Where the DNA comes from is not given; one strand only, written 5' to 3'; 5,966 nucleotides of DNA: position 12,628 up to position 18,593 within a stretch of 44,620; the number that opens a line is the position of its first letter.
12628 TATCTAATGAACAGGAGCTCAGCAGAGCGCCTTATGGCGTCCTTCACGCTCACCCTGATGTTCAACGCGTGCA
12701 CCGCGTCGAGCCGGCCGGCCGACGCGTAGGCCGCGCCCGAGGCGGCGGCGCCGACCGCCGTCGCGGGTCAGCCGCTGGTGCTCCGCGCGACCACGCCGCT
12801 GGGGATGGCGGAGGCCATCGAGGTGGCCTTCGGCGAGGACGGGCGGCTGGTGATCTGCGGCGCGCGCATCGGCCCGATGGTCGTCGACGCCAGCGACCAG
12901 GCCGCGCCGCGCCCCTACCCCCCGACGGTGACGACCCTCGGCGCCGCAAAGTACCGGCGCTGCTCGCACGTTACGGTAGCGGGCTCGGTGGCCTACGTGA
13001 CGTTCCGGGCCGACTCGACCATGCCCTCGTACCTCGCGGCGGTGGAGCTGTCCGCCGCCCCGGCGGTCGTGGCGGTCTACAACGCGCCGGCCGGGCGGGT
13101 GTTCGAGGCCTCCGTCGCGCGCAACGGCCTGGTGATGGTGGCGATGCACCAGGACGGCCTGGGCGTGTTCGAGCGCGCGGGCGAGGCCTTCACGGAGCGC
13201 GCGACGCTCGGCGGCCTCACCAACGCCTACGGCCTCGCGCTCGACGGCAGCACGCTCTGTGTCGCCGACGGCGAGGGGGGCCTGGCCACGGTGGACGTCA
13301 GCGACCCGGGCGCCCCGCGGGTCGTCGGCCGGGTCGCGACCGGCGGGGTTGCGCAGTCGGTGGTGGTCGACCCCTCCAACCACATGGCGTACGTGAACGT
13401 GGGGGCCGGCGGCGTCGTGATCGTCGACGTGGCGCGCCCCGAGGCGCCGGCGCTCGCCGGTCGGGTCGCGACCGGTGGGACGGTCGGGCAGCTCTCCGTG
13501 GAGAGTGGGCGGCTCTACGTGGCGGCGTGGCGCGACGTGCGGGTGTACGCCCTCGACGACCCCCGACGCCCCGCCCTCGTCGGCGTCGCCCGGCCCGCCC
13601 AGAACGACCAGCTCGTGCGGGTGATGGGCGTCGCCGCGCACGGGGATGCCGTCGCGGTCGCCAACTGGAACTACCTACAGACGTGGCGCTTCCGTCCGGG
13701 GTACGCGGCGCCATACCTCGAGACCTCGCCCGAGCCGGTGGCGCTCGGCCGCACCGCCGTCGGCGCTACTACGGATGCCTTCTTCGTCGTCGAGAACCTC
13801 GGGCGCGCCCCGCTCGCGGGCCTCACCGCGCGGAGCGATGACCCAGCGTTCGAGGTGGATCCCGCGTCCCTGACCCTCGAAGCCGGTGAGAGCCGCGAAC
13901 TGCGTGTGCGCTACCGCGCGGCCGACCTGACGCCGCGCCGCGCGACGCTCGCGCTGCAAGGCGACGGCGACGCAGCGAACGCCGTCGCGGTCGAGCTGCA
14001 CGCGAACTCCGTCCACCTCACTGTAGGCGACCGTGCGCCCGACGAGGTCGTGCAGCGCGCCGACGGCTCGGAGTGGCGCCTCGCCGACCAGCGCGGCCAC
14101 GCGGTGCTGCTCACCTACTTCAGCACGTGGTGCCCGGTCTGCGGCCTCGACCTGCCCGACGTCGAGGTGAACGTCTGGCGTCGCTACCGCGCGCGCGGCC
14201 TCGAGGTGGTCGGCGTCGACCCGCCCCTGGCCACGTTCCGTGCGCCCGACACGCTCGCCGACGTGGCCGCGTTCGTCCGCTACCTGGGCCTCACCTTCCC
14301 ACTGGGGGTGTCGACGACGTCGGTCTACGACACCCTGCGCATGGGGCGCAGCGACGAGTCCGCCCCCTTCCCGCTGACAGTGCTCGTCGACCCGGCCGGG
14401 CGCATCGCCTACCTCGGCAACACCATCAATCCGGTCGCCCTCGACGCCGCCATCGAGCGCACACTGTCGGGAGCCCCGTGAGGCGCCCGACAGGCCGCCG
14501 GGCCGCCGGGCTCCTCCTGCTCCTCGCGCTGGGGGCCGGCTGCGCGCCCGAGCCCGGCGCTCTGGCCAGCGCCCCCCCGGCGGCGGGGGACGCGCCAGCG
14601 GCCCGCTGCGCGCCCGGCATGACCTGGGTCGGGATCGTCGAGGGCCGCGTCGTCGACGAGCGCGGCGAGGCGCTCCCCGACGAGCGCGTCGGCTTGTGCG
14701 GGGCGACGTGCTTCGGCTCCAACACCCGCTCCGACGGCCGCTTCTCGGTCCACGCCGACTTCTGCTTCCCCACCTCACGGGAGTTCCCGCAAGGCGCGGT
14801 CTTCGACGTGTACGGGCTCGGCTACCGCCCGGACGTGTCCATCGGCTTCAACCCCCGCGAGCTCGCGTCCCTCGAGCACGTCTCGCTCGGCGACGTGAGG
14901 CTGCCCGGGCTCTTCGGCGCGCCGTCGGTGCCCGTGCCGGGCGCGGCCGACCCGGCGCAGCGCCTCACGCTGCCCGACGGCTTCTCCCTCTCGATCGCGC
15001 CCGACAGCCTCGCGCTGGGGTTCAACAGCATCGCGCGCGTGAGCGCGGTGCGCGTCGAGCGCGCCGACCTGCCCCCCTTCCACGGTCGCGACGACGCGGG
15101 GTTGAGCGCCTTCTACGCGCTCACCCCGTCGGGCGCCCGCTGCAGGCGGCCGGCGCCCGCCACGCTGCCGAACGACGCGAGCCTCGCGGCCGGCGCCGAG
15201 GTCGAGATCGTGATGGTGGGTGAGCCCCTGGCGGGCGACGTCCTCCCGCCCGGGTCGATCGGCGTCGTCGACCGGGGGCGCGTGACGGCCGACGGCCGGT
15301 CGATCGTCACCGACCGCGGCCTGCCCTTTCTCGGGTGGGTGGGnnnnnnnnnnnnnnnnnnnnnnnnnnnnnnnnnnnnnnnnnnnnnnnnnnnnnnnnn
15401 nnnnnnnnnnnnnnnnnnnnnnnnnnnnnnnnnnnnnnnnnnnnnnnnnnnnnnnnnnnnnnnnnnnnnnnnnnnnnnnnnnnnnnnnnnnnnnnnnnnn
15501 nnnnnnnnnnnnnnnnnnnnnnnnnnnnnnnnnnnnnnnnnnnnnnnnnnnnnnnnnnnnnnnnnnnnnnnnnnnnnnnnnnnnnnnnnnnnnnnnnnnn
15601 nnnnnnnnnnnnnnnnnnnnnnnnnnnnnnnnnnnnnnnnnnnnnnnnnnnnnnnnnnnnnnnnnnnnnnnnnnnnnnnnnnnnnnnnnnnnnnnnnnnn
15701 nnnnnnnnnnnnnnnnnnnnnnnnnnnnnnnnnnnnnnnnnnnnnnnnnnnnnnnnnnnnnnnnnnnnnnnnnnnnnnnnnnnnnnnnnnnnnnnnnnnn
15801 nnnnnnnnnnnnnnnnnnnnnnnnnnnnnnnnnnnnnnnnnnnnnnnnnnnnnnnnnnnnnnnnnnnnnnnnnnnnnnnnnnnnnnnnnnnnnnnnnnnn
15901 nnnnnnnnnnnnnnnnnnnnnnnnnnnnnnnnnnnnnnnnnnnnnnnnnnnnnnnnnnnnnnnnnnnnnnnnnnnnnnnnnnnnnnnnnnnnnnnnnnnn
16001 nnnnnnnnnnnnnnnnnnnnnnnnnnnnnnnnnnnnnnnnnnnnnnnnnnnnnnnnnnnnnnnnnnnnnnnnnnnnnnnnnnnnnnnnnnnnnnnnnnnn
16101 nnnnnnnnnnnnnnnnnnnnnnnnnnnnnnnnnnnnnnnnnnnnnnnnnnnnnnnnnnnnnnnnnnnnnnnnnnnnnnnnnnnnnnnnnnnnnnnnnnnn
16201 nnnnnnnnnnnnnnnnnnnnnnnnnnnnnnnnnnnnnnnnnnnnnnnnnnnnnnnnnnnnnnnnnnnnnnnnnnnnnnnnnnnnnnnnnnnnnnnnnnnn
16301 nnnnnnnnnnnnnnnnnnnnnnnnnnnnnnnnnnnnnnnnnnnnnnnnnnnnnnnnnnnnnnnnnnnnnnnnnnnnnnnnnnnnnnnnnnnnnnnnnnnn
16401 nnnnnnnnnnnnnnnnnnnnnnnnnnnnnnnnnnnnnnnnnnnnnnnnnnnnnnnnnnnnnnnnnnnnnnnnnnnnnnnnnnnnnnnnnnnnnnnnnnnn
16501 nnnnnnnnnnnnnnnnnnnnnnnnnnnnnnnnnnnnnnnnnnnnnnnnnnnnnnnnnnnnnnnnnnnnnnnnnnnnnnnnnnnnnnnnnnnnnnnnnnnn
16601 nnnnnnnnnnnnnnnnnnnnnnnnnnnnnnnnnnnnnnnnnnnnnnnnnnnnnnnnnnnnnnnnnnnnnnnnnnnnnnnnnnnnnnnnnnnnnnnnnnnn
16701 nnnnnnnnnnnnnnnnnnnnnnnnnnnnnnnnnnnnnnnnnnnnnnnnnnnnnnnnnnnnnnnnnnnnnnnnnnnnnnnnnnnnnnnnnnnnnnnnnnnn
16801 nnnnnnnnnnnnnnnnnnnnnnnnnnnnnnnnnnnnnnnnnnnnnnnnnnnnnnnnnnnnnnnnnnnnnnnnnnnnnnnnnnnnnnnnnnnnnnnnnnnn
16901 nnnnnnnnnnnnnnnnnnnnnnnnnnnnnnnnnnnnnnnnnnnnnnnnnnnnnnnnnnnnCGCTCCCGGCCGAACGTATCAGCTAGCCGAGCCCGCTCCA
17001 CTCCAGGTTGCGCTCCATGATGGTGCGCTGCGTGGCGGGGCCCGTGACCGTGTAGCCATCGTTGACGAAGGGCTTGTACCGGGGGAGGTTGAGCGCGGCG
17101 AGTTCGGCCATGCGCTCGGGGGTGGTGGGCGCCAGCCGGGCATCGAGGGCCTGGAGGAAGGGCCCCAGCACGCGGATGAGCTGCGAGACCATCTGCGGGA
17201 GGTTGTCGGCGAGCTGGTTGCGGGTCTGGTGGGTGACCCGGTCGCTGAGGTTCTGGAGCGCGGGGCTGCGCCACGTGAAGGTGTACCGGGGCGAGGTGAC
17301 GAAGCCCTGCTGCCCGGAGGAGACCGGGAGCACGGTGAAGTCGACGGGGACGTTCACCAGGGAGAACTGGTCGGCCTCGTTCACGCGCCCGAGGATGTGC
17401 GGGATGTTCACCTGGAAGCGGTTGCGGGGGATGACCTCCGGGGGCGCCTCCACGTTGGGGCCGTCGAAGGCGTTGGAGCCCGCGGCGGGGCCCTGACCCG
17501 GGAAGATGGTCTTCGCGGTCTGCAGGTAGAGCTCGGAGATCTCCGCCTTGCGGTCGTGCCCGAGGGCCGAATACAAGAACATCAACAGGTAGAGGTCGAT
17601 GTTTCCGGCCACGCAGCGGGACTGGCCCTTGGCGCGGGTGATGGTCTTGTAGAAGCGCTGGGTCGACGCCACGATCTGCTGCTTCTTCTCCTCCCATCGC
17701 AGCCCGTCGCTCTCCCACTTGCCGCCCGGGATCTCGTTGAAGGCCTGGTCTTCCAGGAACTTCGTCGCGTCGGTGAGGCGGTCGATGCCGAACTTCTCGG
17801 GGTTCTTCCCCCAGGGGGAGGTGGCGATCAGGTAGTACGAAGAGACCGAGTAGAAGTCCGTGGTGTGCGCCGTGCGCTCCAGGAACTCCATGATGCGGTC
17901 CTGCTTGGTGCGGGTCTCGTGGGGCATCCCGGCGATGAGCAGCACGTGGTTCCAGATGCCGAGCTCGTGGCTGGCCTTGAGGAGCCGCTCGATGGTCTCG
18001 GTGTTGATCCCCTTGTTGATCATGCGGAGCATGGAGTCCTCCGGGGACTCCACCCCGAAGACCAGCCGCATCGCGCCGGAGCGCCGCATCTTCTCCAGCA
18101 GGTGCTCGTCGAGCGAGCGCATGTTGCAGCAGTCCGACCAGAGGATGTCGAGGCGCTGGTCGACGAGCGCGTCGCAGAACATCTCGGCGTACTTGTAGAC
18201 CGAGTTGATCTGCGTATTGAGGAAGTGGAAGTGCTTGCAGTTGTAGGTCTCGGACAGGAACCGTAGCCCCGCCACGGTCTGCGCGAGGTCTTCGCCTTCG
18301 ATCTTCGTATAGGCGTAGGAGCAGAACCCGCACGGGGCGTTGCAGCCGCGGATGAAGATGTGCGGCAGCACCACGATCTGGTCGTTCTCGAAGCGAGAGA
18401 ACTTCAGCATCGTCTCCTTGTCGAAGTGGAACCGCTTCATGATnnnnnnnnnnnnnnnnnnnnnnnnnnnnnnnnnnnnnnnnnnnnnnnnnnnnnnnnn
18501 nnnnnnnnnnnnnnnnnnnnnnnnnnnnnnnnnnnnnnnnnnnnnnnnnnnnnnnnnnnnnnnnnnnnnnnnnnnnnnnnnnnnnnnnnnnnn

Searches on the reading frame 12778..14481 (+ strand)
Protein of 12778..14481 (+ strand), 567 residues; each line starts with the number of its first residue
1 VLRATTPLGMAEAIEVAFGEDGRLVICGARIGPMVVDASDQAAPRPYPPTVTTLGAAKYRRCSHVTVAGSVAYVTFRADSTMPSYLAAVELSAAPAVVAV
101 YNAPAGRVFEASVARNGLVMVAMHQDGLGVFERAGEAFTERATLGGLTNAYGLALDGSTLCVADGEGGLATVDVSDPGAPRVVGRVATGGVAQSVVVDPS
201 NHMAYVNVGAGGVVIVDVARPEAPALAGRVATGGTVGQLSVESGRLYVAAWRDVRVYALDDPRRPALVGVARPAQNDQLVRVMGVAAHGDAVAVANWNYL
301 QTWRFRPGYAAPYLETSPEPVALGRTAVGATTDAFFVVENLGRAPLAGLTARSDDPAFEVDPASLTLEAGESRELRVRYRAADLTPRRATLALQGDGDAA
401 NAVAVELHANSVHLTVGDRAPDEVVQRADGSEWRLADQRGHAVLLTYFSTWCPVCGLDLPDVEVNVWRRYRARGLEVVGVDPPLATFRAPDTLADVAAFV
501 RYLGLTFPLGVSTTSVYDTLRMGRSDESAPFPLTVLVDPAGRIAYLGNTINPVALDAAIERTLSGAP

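Call 46: search_protein_families(library=ncbifam, proteins=[window:12778-14481:+], max_evalue=0.1)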
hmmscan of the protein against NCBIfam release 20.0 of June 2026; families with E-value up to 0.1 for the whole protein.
window:12778-14481:+ (567 aa): 7 families
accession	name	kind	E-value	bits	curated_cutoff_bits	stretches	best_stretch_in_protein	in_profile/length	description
NF002854.0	PRK03147.1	subfamily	1e-15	58.1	170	1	406-544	28-153/176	thiol-disulfide oxidoreductase ResA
NF047696.1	ThlDiSintTplARhiz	equivalog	3.3e-06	27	230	1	420-542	77-192/219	thiol:disulfide interchange protein TlpA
NF041054.1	WAxxUGC_long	equivalog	7.9e-06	25.4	300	1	399-480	63-142/354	ResA-like WAxxUGC motif-containing protein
NF012200.0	choice_anch_D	domain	1.6e-05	25.4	45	1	310-394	11-102/108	choice-of-anchor D domain-containing protein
NF041202.1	StoA_CxxC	exception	0.0049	16.8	210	1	436-510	48-116/163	endospore biogenesis thiol-disulfide oxidoreductase StoA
TIGR00385.1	dsbE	subfamily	0.022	14.4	123.15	1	438-481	61-99/173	DsbE family thiol:disulfide interchange protein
NF011941.0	PRK15412.1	equivalog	0.022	14.3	359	1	439-545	67-157/185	thiol:disulfide interchange protein DsbE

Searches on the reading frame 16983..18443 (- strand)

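Call 18: search_protein_families(library=pfam, proteins=[window:16983-18443:-], max_evalue=1)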
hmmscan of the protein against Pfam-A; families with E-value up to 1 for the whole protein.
window:16983-18443:- (486 aa): 3 families
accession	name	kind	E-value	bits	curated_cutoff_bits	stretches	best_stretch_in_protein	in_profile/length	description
PF04055.27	Radical_SAM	-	8.4e-15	55.8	29.5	1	29-188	2-166/166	Radical SAM superfamily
PF24835.1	DUF7717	-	0.081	13.6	27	0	76-96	12-32/117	Family of unknown function (DUF7717)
PF24629.1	STATB_N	-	0.2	12.3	27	1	50-85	100-136/139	Signal transducer and activator of transcription b N-terminal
